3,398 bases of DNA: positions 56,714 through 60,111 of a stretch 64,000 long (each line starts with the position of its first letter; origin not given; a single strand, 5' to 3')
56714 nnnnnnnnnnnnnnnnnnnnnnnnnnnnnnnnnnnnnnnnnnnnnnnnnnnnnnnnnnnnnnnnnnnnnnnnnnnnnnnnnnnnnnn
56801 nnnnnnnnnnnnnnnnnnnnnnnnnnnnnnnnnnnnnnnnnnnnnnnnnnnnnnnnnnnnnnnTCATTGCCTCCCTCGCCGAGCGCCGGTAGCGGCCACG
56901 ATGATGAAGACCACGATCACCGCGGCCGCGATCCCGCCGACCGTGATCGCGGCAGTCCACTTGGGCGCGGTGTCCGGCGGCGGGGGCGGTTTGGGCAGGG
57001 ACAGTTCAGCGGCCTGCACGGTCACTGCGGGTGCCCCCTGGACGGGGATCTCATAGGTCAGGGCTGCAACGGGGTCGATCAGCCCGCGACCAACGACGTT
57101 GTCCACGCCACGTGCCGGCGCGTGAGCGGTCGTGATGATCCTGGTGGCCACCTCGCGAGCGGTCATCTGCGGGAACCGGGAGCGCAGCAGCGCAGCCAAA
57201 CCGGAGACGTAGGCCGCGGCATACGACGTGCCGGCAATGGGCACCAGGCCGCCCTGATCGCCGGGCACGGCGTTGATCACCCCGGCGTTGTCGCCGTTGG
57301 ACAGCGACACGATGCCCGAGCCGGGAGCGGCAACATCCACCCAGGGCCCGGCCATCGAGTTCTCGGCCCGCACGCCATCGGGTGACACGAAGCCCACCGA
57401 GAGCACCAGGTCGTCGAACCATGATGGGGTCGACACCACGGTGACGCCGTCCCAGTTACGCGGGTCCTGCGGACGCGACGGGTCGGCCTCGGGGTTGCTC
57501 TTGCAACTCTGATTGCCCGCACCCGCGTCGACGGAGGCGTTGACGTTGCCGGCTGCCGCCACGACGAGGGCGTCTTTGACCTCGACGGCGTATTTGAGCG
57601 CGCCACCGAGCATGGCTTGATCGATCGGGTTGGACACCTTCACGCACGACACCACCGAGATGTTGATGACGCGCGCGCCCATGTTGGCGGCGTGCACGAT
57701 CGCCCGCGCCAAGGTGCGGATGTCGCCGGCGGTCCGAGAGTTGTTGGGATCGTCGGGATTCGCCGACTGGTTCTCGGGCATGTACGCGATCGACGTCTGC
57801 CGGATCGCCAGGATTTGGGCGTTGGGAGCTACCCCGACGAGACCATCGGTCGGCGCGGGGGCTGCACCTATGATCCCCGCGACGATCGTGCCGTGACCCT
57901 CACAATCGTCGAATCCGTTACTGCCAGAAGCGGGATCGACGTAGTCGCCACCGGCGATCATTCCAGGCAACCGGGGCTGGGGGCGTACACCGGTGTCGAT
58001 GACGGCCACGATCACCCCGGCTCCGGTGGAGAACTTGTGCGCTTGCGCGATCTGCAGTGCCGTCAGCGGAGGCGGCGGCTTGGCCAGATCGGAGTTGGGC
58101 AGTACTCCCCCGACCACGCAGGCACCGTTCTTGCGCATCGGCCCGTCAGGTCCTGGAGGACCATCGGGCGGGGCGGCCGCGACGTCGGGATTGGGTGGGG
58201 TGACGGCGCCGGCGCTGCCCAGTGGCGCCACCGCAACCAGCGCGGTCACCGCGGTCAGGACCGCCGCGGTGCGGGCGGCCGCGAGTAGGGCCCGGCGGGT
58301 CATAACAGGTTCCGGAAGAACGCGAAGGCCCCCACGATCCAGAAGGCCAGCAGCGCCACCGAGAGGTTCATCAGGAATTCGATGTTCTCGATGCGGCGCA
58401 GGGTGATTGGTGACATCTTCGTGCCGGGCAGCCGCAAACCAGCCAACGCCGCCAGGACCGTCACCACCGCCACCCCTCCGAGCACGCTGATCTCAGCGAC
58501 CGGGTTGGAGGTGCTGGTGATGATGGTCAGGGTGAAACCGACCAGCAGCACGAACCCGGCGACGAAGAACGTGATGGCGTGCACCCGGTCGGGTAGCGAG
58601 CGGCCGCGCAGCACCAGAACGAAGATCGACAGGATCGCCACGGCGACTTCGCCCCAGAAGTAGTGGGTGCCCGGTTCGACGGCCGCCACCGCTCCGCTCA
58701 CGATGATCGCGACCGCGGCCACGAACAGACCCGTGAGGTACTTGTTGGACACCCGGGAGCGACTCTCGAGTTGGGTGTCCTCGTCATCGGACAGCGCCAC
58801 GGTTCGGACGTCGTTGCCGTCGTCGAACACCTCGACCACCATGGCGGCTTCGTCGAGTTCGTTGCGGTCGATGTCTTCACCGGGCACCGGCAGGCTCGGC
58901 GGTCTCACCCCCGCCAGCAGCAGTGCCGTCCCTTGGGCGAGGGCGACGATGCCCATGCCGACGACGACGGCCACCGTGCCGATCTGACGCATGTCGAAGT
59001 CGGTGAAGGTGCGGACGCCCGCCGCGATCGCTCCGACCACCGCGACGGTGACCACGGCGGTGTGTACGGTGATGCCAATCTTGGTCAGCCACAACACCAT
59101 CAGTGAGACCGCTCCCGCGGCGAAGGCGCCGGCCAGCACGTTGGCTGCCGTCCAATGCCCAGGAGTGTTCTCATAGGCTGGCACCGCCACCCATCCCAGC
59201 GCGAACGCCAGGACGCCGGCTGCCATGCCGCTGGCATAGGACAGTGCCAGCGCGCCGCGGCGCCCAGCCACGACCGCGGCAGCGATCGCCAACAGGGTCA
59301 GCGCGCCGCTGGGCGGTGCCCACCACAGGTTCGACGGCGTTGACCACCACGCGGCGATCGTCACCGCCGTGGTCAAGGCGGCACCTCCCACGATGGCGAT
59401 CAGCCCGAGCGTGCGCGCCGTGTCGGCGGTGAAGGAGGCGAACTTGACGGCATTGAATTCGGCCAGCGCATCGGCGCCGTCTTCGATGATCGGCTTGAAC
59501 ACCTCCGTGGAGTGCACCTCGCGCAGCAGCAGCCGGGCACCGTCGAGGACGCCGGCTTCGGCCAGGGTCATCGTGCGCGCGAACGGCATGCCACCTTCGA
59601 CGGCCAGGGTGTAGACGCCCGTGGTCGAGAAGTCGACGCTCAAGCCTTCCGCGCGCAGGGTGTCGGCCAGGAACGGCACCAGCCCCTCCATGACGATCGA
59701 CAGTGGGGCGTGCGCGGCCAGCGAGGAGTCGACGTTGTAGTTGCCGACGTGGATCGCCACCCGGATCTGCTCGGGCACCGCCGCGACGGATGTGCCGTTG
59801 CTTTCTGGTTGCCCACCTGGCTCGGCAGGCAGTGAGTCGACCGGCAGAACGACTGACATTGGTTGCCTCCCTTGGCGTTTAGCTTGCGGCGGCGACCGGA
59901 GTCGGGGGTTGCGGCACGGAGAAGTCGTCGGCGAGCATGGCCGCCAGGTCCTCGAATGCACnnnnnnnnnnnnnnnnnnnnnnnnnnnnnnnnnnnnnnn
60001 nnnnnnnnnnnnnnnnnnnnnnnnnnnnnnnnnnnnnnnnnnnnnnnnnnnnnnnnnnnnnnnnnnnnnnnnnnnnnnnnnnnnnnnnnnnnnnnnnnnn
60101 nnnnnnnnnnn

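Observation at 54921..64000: Plasmid-type ESX (type VII secretion) locus with ESX-2-like gene order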

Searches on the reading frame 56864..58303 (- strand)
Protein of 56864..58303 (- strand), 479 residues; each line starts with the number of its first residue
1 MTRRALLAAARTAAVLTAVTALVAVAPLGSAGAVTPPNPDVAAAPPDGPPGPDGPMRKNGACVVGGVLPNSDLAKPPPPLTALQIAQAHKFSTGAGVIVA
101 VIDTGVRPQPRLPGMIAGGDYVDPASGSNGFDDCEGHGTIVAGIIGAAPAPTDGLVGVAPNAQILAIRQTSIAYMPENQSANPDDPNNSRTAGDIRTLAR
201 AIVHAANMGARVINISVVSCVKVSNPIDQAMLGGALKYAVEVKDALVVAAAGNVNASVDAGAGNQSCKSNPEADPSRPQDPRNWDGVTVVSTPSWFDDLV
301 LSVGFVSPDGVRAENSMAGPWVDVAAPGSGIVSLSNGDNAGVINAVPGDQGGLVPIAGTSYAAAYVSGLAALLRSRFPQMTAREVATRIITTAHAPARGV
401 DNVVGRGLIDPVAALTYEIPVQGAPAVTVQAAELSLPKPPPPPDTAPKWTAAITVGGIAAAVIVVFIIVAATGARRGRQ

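Call 3: search_protein_families(library=pfam, proteins=[window:56864-58303:-], max_evalue=0.01)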
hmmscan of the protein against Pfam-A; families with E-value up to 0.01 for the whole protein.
window:56864-58303:- (479 aa): 1 family
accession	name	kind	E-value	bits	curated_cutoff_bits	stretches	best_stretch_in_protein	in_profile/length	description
PF00082.27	Peptidase_S8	-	3.2e-36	125.6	21.8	1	94-407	1-288/288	Subtilase family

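Call 22: search_solved_structures(query=window:56864-58303:-, max_evalue=1e-10)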
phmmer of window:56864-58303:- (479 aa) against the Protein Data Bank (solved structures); distinct sequences matched with E-value up to 1e-10: 34.
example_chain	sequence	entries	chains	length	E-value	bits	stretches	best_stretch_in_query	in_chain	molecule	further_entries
4kb5_A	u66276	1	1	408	8.2e-114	384.6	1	34-447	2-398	Membrane-anchored mycosin mycp1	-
4kpg_A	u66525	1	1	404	4.5e-113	382.2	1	29-421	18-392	Membrane-anchored mycosin mycp1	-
4hvl_A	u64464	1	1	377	1.9e-111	376.8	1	34-419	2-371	Membrane-anchored mycosin mycp1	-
4j94_A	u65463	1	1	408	1e-110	374.4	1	29-421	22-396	Membrane-anchored mycosin mycp1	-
4kg7_A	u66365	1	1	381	6.8e-110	371.7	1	33-419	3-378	Peptidase S8 and S53, subtilisin, kexin, sedolisin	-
4m1z_A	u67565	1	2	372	3.9e-107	362.6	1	74-447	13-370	Membrane-anchored mycosin mycp1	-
7np7_P1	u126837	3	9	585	7.1e-106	358.5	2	90-478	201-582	Mycosin-5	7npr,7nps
1dbi_A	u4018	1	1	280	4.7e-14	55.8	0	95-257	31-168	AK.1 SERINE PROTEASE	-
7xr8_A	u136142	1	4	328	1e-13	54.6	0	93-254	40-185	Major intracellular serine protease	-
1thm_A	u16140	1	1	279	6.4e-13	52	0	83-255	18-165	THERMITASE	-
1yu6_A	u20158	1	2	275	1.1e-12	51.2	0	287-414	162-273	Subtilisin Carlsberg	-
1scn_E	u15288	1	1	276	1.7e-12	50.6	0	287-414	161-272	SUBTILISIN CARLSBERG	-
1af4_A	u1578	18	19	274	1.9e-12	50.5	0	287-414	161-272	SUBTILISIN CARLSBERG | SUBTILISIN CARLSBERG, TYPE VIII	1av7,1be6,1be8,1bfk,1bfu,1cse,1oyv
1c3l_A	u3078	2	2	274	2.6e-12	50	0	289-414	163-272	SUBTILISIN-CARLSBERG | Subtilisin Carlsberg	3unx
4gi3_A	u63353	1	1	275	2.6e-12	50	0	289-414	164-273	KerA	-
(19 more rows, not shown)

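Call 61: search_protein_families(library=ncbifam, proteins=[window:56864-58303:-], max_evalue=0.001)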
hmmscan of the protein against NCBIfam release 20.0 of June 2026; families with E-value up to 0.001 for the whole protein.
window:56864-58303:- (479 aa): 4 families
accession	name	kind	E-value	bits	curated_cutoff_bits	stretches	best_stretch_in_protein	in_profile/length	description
TIGR03921.1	T7SS_mycosin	equivalog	1.4e-111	373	278.75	1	83-478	1-350/353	type VII secretion-associated serine protease mycosin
NF033595.1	denti_PrtP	equivalog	1.3e-09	37.2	300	1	285-394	376-479/606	dentilisin complex serine proteinase subunit PrtP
TIGR03895.1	protease_PatA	subfamily_domain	3.9e-09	35.8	421.05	1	195-254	43-99/606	PatA/PatG family cyanobactin maturation protease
NF051851.1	AtpSerPepEprS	equivalog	0.00063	17.9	1700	0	92-165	64-145/988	autotransporter serine peptidase EprS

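Call 68: find_related_loci(query=window:56864-58303:-, collection=genome_contigs, flank=10000)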
Query window:56864-58303:- (479 aa) in genome_contigs; peptide patterns used: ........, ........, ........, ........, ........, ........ (x = any residue, [..] = any of these).
59 stretches matched a pattern; 18 encode a relative of the query (tblastn E <= 1e-3); 18 distinct loci.
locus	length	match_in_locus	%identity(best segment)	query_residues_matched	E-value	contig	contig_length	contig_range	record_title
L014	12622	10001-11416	89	1-473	0e+0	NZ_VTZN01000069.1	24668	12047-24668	Mycobacterium simiae strain JAL-560-SIM 69, whole genome shotgun sequence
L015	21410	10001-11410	87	1-473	0e+0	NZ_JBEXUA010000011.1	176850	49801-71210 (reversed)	Mycobacterium sp. NPDC006124 NPDC006124_278_B11.ctg-0011, whole genome shotgun sequence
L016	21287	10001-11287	89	25-456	0e+0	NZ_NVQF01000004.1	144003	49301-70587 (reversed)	Mycolicibacterium palauense strain CECT 8779 NODE_4, whole genome shotgun sequence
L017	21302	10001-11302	90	20-453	0e+0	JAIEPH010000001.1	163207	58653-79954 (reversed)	MAG: Mycobacteriaceae bacterium isolate co.spades.DASTOOL.1kb_178 c_000000444987, whole genome shotgun sequence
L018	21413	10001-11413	82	6-479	0e+0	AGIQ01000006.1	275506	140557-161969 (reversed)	Mycolicibacterium rhodesiae JS60 ctg132, whole genome shotgun sequence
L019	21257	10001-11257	74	27-448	0e+0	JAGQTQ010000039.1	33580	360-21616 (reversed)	MAG: Mycobacterium sp. isolate HKST-UBA37 2010_6214, whole genome shotgun sequence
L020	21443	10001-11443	59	1-476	2e-163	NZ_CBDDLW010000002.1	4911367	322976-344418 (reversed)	MAG: Mycobacterium sp. isolate 72f5c6ca-7d18-4f79-b019-ef57720e5d21 contig_2, whole genome shotgun sequence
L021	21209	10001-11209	47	9-426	2e-82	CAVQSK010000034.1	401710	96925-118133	MAG: uncultured Actinomycetota bacterium isolate MFD00072.bin.1.52 genome assembly, contig: contig_7323, whole genome sh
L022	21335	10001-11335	44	10-472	6e-81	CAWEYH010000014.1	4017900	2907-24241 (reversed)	MAG: uncultured Actinomycetota bacterium isolate MFD06085.bin.2.60 genome assembly, contig: contig_4990, whole genome sh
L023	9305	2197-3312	44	80-478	9e-81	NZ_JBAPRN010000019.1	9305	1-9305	MAG: Mycobacterium sp. isolate MFD00598_ilm_asm_bin5 k127_166453, whole genome shotgun sequence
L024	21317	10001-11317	44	10-465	8e-78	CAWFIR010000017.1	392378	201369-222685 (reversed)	MAG: uncultured Actinomycetota bacterium isolate MFD01872.bin.2.284 genome assembly, contig: contig_97768, whole genome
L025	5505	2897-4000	46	71-465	2e-77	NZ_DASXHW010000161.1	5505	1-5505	MAG: Mycobacterium sp. isolate SMAG_U5205 k141_647937, whole genome shotgun sequence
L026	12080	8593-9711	44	66-465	5e-77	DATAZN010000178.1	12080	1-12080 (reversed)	MAG TPA_asm: Mycobacterium sp. isolate SMAG_U5706 k141_16131, whole genome shotgun sequence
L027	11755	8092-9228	44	69-478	1e-72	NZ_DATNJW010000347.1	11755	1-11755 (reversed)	MAG: Mycobacterium sp. isolate SMAG_U11409 k141_239998, whole genome shotgun sequence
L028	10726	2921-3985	46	78-453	6e-72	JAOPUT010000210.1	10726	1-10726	MAG: Mycobacterium sp. isolate RYN_129 scaffold_765866, whole genome shotgun sequence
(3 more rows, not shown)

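Call 74: search_dna_similar(query=window:56864-58303:-, collection=plasmids, mode=protein, max_rows=30, max_evalue=1e-30)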
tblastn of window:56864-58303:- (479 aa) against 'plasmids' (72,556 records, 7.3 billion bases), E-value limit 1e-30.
Records with a match: 86; places in all: 91; records where one place covers at least 80% of the query: 1.
Best place of each record, by identity: 90-95% 1; <60% 85.
By first word of the organism name: Mycobacterium 54; Mycolicibacterium 20; Mycobacteroides 5; Tsukamurella 2; Nocardia 2; Rhodococcus 2; Candidatus 1.
By predicted mobility (MOB-suite, as given by PLSDB): mobilizable 48; non-mobilizable 38.
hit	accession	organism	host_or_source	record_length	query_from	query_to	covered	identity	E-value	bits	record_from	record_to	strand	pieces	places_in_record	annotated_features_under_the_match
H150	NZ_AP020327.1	Mycobacterium avium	-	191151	27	436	86%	94.1%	0e+0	637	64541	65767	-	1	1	mycP: type VII secretion-associated serine protease mycosin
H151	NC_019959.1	Mycobacterium sp. JS623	-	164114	56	420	76%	54.2%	1e-92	315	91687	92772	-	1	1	mycP: type VII secretion-associated serine protease mycosin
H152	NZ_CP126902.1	Mycolicibacterium vanbaalenii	cell culture,soil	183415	56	420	76%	53.0%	5e-96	324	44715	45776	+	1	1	mycP: type VII secretion-associated serine protease mycosin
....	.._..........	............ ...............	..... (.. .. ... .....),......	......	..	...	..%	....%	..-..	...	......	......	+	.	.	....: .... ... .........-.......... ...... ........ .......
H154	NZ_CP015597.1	Mycobacterium adipatum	-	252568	56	420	76%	52.3%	4e-95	322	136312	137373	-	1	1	mycP: type VII secretion-associated serine protease mycosin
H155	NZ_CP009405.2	Mycobacterium avium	sputum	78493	59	420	76%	52.4%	6e-83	286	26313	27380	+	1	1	mycP: type VII secretion-associated serine protease mycosin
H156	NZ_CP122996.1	Mycolicibacterium aubagnense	wall sediment of Poderosa mine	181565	57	420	76%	52.1%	1e-92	315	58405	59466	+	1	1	mycP: type VII secretion-associated serine protease mycosin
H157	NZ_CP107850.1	Nocardia sp. NBC_00511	-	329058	57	434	79%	48.7%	6e-87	298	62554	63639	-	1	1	mycP: type VII secretion-associated serine protease mycosin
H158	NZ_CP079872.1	Mycobacterium sp. SMC-4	Homo sapiens,sputum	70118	56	420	76%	50.1%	1e-80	280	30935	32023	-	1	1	mycP: type VII secretion-associated serine protease mycosin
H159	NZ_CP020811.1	Mycobacterium dioxanotrophicus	Single cell,river sediment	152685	56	418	76%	50.4%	1e-80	280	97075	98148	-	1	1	mycP: type VII secretion-associated serine protease mycosin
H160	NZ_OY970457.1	Mycobacterium riyadhense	-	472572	56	421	76%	49.5%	2e-86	296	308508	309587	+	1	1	mycP: type VII secretion-associated serine protease mycosin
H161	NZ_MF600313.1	Mycolicibacterium sp. CBMA 213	Soil,soil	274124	56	420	76%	49.5%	8e-84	289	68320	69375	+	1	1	mycP: type VII secretion-associated serine protease mycosin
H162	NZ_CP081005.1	Mycobacterium sp. IDR2000157661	Homo sapiens,Isolate,Hand Laceration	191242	56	420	76%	49.3%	2e-81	282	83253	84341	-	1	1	mycP: type VII secretion-associated serine protease mycosin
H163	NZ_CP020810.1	Mycobacterium dioxanotrophicus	Single cell,river sediment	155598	56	425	77%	48.1%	2e-81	282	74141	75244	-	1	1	mycP: type VII secretion-associated serine protease mycosin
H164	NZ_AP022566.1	Mycolicibacterium alvei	-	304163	83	421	71%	52.2%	2e-80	280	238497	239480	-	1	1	mycP: type VII secretion-associated serine protease mycosin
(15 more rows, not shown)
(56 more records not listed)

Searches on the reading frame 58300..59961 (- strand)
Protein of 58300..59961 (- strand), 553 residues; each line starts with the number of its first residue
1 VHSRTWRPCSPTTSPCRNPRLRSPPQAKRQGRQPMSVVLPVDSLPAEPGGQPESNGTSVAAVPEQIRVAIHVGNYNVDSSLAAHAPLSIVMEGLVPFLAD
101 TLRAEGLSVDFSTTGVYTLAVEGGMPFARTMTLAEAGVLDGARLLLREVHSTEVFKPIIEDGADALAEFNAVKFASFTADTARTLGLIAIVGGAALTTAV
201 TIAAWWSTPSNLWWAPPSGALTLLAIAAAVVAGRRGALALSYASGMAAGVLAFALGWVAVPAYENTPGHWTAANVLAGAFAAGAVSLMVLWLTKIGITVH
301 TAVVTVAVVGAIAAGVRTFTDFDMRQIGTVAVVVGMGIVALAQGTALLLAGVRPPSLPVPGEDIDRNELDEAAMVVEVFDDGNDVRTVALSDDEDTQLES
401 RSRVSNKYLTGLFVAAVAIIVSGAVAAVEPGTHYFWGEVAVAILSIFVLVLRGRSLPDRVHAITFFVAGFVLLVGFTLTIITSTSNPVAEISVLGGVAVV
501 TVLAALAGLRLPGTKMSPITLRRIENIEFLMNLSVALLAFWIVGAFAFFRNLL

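Call 3: search_protein_families(library=pfam, proteins=[window:58300-59961:-], max_evalue=0.01)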
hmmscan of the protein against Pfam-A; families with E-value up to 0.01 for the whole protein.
window:58300-59961:- (553 aa): 2 families
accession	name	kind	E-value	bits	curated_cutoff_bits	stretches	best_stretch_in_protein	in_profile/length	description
PF19053.6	EccD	-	1.3e-40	139.8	30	1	189-552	5-339/339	EccD-like transmembrane domain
PF08817.16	YukD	-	4e-13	50.4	27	1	66-146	2-76/76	WXG100 protein secretion system (Wss), protein YukD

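Call 23: search_solved_structures(query=window:58300-59859:-, max_evalue=0.00001)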
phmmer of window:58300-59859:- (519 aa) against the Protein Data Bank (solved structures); distinct sequences matched with E-value up to 0.00001: 3.
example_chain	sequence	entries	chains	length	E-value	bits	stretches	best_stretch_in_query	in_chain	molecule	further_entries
7b9f_X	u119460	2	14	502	8.6e-23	84.2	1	22-514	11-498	EccD5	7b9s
7np7_D1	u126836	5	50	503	2.3e-19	72.9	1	25-516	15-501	ESX-5 secretion system protein EccD5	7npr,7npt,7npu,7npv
7b7j_A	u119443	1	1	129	2.2e-07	33.3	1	22-133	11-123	Secretion protein Snm4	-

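Call 61: search_protein_families(library=ncbifam, proteins=[window:58300-59859:-], max_evalue=0.001)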
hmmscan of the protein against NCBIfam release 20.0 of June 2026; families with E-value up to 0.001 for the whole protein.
window:58300-59859:- (519 aa): 1 family
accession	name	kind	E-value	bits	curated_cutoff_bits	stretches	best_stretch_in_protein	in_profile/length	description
TIGR03920.1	T7SS_EccD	equivalog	5.8e-70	236.4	94.95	1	34-517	1-455/455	type VII secretion integral membrane protein EccD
